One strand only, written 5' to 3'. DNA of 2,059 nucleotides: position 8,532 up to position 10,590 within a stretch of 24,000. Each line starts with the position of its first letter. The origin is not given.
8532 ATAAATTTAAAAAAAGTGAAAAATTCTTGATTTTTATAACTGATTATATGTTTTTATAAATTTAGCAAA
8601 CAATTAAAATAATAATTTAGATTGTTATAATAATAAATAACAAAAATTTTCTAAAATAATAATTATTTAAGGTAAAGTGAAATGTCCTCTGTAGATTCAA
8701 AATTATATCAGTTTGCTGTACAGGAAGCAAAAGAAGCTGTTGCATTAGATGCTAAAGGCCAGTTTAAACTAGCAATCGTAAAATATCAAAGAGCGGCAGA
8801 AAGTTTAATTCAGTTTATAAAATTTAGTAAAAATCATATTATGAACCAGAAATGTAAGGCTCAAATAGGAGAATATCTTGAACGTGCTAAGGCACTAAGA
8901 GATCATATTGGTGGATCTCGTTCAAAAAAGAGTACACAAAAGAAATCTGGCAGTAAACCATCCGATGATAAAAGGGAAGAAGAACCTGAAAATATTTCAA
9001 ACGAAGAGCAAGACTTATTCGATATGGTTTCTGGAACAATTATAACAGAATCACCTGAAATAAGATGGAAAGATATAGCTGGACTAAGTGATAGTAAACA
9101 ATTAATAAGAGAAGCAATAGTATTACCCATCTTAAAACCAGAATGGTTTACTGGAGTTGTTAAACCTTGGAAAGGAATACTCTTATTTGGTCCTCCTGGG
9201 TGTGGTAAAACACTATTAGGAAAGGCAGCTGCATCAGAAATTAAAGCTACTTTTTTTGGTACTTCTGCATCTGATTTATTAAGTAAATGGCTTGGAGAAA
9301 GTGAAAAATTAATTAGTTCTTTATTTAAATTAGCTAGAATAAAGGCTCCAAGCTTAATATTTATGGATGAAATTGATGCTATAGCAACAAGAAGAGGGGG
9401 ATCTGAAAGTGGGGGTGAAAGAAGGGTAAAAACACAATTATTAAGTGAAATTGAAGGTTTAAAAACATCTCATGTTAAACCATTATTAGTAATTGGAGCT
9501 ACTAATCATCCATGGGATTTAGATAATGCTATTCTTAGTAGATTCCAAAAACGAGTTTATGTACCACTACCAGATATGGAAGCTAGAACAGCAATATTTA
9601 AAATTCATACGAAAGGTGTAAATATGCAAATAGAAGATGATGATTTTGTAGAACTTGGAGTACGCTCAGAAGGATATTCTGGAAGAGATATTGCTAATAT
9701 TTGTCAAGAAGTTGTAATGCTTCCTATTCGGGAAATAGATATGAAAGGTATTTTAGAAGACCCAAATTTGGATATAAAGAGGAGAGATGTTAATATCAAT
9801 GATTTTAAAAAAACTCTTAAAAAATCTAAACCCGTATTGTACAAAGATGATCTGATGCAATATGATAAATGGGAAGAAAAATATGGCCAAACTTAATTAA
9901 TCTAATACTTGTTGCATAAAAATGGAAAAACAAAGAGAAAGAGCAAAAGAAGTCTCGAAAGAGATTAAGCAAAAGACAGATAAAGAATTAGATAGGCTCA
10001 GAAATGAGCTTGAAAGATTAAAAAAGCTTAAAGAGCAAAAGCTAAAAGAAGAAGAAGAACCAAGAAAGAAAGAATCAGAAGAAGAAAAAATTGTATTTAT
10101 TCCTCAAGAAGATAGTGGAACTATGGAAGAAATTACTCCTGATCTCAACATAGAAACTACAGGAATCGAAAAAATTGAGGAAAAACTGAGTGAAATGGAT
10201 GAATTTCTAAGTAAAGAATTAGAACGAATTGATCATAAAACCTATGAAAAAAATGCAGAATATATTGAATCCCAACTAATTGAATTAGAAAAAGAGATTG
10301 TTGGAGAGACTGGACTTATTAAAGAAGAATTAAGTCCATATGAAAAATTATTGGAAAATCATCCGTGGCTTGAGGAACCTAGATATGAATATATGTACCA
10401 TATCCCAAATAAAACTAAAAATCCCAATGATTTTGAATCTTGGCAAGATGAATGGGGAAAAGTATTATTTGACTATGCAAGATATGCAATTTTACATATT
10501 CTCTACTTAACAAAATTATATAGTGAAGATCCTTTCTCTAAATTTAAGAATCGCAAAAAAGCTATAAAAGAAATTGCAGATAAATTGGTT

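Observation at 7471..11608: Compact eukaryote-type ESCRT module: ESCRT-III, Vps4, Vps25-like and Vps22/36-like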

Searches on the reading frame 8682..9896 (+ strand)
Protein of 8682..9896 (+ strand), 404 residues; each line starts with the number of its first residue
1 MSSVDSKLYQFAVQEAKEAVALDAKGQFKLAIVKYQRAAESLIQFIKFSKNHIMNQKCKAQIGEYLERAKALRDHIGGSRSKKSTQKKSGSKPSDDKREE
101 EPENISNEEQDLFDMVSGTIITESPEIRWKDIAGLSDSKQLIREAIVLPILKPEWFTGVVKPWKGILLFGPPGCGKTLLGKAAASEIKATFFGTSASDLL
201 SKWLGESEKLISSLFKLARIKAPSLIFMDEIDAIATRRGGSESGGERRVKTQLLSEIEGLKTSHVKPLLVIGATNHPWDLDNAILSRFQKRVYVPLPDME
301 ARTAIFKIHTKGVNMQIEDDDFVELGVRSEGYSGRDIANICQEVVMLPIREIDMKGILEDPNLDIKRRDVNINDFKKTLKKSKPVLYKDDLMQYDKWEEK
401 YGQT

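Call 5: search_protein_families(library=pfam, proteins=[window:8682-9896:+], max_evalue=0.1)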
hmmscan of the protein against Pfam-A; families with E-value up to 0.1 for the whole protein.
window:8682-9896:+ (404 aa): 15 families
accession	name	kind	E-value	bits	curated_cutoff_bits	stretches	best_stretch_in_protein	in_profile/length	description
PF00004.35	AAA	-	3.9e-40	137.8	21.2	1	166-296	1-131/131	ATPase family associated with various cellular activities (AAA)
PF04212.24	MIT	-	1.1e-10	41.9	30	1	12-73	4-65/66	MIT (microtubule interacting and transport) domain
PF17862.7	AAA_lid_3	-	7.4e-09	35.4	27.2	1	319-353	1-35/45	AAA+ lid domain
PF09336.16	Vps4_C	-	1.3e-06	28.7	21.3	1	364-402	23-61/61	Vps4 C terminal oligomerisation domain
PF05496.18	RuvB_N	-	0.00011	22.5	27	1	165-235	35-97/159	Holliday junction DNA helicase RuvB P-loop domain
PF07728.20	AAA_5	-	0.0015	19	22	1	166-235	2-79/139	AAA domain (dynein-related subfamily)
PF13173.12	AAA_14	-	0.0043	17.5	27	1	166-234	5-74/129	AAA domain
PF13238.12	AAA_18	-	0.017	16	29.4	1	166-202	1-34/128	AAA domain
PF06068.19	TIP49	-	0.022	14.4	23.8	1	164-219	51-108/347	TIP49 P-loop domain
PF07724.20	AAA_2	-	0.034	14.6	27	0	165-254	5-96/166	AAA domain (Cdc48 subfamily)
PF13401.12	AAA_22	-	0.052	14.3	27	0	166-189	8-31/130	AAA domain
PF09793.14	AD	-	0.054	13.9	23.4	0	96-131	21-52/90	Anticodon-binding domain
PF13191.12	AAA_16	-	0.06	14.3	32.6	0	165-191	26-55/167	AAA ATPase domain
PF01695.23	IstB_IS21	-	0.073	13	24.1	0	164-231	93-162/238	IstB-like ATP binding protein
PF13207.12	AAA_17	-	0.092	13.5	27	0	169-208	1-38/136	AAA domain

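Call 11: find_encoding_contigs(protein=window:8682-9896:+, flank=10000, max_places=6)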
Protein window:8682-9896:+ (404 aa): 3 contigs read that carry it; 2 places shown.
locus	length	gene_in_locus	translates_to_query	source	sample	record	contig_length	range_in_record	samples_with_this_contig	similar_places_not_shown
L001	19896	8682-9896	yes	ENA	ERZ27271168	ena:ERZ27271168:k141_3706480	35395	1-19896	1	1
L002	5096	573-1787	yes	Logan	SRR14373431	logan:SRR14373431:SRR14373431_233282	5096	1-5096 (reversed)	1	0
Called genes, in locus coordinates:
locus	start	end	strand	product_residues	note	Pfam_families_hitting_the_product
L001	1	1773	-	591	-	?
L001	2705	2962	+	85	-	-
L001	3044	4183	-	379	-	-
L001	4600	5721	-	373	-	-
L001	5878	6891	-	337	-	PF00294:PfkB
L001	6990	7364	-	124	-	-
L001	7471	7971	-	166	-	PF03357:Snf7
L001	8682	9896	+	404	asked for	PF04212:MIT, PF00004:AAA, PF17862:AAA_lid_3, PF09336:Vps4_C (weak)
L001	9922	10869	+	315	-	PF05871:ESCRT-II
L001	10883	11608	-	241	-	PF04157:EAP30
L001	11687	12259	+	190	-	PF01472:PUA (weak), PF03657:UPF0113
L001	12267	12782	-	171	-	-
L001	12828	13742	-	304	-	PF17125:Methyltr_RsmF_N, PF22458:RsmF-B_ferredox (weak), PF01189:Methyltr_RsmB-F, PF13847:Methyltransf_31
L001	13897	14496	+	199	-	PF01928:CYTH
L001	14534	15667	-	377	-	PF00483:NTP_transferase, PF12804:NTP_transf_3 (weak), PF24894:Hexapep_GlmU (faint), PF25084:LbH_EIF2B, PF00132:Hexapep, PF25087:GMPPB_C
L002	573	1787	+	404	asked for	PF04212:MIT, PF00004:AAA, PF17862:AAA_lid_3, PF09336:Vps4_C (weak)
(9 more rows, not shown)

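Call 14: find_related_loci(query=window:8682-9896:+, collection=genome_contigs, flank=10000)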
Query window:8682-9896:+ (404 aa) in genome_contigs; peptide patterns used: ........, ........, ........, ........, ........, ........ (x = any residue, [..] = any of these).
600 stretches matched a pattern (row limit reached: there are more); 594 encode a relative of the query (tblastn E <= 1e-3); the best 80 are kept; 80 distinct loci.
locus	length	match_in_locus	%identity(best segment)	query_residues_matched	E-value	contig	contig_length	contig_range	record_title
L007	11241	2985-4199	64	1-403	5e-179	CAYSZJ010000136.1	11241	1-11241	MAG TPA_asm: uncultured archaeon isolate SRP239594_co1_24 genome assembly, contig: NODE_3037_length_11241_cov_37.487216,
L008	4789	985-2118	37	1-404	6e-79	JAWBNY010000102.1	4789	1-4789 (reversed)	MAG: Candidatus Bathyarchaeia archaeon isolate HHBFW-2_201803_bins_133 HHBFW-2_201803_bins_133_scaffold_102, whole genom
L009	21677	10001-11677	42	117-402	6e-63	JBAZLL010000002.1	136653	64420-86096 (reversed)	MAG: Candidatus Micrarchaeia archaeon isolate SO_2017_LW4_168 scaffold_397_c1_LW137-91_2017, whole genome shotgun sequen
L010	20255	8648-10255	40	120-400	1e-60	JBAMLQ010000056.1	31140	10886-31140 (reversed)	MAG: Candidatus Micrarchaeia archaeon isolate MAG9 ExploCarb_3808S_S2_395_length_31140_cov_4, whole genome shotgun seque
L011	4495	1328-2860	42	120-404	2e-60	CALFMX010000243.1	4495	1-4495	MAG TPA_asm: uncultured Spirochaetales bacterium isolate SRR1562005_bin.6_CONCOCT_v1.1_MAG genome assembly, contig: ERZ7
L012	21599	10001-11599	40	120-402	4e-60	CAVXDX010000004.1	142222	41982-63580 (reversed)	MAG: uncultured Candidatus Micrarchaeota archaeon isolate MFD04408.bin.1.57 genome assembly, contig: contig_119952, whol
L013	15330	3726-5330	40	120-400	1e-59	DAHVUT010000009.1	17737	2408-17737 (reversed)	MAG TPA_asm: Candidatus Micrarchaeota archaeon isolate clean711 k141_637338, whole genome shotgun sequence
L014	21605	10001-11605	39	120-400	2e-57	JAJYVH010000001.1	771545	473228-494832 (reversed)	MAG: Candidatus Micrarchaeota archaeon isolate FK1.bin85 NODE_5_length_771545_cov_9.506659, whole genome shotgun sequenc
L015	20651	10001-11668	39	120-404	1e-57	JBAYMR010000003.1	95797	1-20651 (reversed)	MAG: Candidatus Micrarchaeia archaeon isolate SO_2016_LW1_44 scaffold00098_LW64-88_2016, whole genome shotgun sequence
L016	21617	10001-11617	42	120-400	2e-59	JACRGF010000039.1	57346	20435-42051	MAG: Candidatus Micrarchaeota archaeon isolate NC_groundwater_1744_Pr3_B-0.1um_47_56 SR-2_scaffold_141_2691545, whole ge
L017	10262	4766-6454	38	93-401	1e-56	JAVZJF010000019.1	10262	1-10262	MAG: Candidatus Anstonellales archaeon isolate DRTY-6_201901_bins_76 DRTY-6_201901_bins_76_scaffold_19, whole genome sho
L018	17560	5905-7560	41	120-402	7e-57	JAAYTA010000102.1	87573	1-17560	MAG: Methanobacteriota archaeon isolate AS23ysBPME_60 234297_AS23, whole genome shotgun sequence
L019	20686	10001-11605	41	120-400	8e-57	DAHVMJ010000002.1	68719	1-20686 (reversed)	MAG TPA_asm: Candidatus Micrarchaeota archaeon isolate clean546 NODE_2_length_68719_cov_6.346989, whole genome shotgun s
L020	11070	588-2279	39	105-404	1e-56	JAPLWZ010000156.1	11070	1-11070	MAG: Candidatus Micrarchaeota archaeon isolate LacPavin_0920_WC57_MAG_51_7 LacPavin_0920_WC57_scaffold_499270, whole gen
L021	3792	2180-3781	41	120-402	2e-56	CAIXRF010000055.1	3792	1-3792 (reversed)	uncultured Candidatus Micrarchaeota archaeon isolate AlinenSediments_bin-2344 genome assembly, contig: bin-2344:055/138,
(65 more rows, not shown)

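Call 20: search_solved_structures(query=window:8682-9896:+, max_evalue=1e-30)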
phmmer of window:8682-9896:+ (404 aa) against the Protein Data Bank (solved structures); distinct sequences matched with E-value up to 1e-30: 249 (the best 60 are shown).
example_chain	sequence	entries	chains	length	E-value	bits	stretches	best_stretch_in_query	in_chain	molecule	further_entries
5g4g_A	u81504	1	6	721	1.1e-105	357.3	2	120-352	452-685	VCP-LIKE ATPASE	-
5g4f_A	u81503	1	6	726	1.1e-105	357.2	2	120-352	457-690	VCP-LIKE ATPASE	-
5vc7_A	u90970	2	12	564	2.2e-105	356.3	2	120-352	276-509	VCP-like ATPase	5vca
9m4n_A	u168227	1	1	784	2.1e-99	336.6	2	121-357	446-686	Cell division control protein 48 homolog A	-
9m3v_A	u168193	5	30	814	2.4e-99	336.4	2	121-357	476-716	Cell division control protein 48 homolog A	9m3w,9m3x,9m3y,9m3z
6chs_H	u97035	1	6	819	9.3e-98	331.2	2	120-376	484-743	Putative cell division control protein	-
5c18_A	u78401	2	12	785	1e-97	331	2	121-355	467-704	Transitional endoplasmic reticulum ATPase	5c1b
7wub_C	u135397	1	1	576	1.4e-97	330.6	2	121-352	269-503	Transitional endoplasmic reticulum ATPase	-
7wub_D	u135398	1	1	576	1.4e-97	330.6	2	121-352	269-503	Transitional endoplasmic reticulum ATPase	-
7rlj_A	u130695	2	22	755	1.9e-97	330.2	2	121-352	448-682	Transitional endoplasmic reticulum ATPase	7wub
8yka_A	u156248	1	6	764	2e-97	330.1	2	121-352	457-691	Transitional endoplasmic reticulum ATPase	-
7y4w_A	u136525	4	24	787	2.3e-97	329.9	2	121-352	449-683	Transitional endoplasmic reticulum ATPase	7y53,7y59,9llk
5c19_A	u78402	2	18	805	2.3e-97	329.9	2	121-352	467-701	Transitional endoplasmic reticulum ATPase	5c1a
7bp9_A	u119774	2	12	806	2.5e-97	329.8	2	121-352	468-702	Transitional endoplasmic reticulum ATPase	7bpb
7bp8_A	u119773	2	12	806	2.5e-97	329.8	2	121-352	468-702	Transitional endoplasmic reticulum ATPase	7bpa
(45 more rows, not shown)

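Call 41: search_protein_families(library=ncbifam, proteins=[window:8682-9896:+], max_evalue=0.1)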
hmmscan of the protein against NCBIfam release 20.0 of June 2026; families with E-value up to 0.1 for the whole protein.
window:8682-9896:+ (404 aa): 28 families (the best 25 are shown)
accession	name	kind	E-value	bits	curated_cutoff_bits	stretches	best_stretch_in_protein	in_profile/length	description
NF041006.2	cell_div_CdvC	equivalog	2.2e-83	280.2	650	1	5-401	4-368/370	cell division protein CdvC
TIGR01243.1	CDC48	subfamily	1.2e-74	251.9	802.65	1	120-403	443-731/733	CDC48 family AAA ATPase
NF003069.1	PRK03992.1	subfamily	3.3e-68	230.6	500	1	115-352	116-356/379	proteasome-activating nucleotidase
TIGR01242.2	TIGR01242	subfamily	5.1e-67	226.4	500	1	114-352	98-339/362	proteasome-activating nucleotidase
NF047747.1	PrtsmActNtasePan2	equivalog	2e-55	188.6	700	1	120-352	141-376/397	proteasome-activating nucleotidase Pan2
NF047748.1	PrtsmActNtasePan1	equivalog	2.5e-55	188.2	750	1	121-354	139-375/405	proteasome-activating nucleotidase Pan1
TIGR01241.2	FtsH_fam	equivalog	6.1e-49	167.3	600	1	122-351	154-385/598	ATP-dependent zinc metalloprotease FtsH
TIGR03689.1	pup_AAA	equivalog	6.1e-38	130.8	504.75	1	117-346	169-408/512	proteasome ATPase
NF008004.0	PRK10733.1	equivalog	7.1e-36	123.4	1008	1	128-350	150-374/644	ATP-dependent zinc metalloprotease FtsH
NF042959.1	IteA_antiphage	equivalog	1.7e-32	113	510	1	165-344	127-300/367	anti-phage ATPase IteA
NF003229.0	PRK04195.1-5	equivalog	3.3e-09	35.9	280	1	131-237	18-118/413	replication factor C large subunit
TIGR00635.1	ruvB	equivalog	7.4e-08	31.8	299.05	1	166-331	33-193/305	Holliday junction branch migration DNA helicase RuvB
NF000868.0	PRK00080.1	equivalog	3.7e-07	29.4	282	1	165-235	53-115/330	Holliday junction branch migration DNA helicase RuvB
NF003226.0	PRK04195.1-1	equivalog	9.3e-07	28.1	588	1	155-239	33-116/405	replication factor C large subunit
NF003233.0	PRK04195.2-3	equivalog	4e-06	25.9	471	1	154-249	31-120/504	replication factor C large subunit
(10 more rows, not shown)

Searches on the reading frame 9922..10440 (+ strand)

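Call 40: search_protein_families(library=pfam, proteins=[window:9922-10440:+], max_evalue=10)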
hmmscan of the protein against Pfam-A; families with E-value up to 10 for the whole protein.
window:9922-10440:+ (173 aa): 5 families
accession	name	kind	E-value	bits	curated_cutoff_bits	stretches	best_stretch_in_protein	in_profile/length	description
PF19745.5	FUT8_N_cat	-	0.15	11.2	27.6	1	3-121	33-157/499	Alpha-(1,6)-fucosyltransferase N- and catalytic domains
PF21329.2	CYP38_PsbQ-like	-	0.97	10.4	27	1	67-127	23-84/117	Peptidyl-prolyl cis-trans isomerase CYP38-like, PsbQ-like domain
PF14362.11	DUF4407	-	1.4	8.5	31.3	1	2-133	115-243/297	Domain of unknown function (DUF4407)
PF22905.2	Hydro_N_hd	-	2.4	8.5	27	0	80-132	118-171/195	Hydrolase N-terminal helical domain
PF12639.13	Colicin-DNase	-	3.6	8.9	25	1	10-79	22-92/96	DNase/tRNase domain of colicin-like bacteriocin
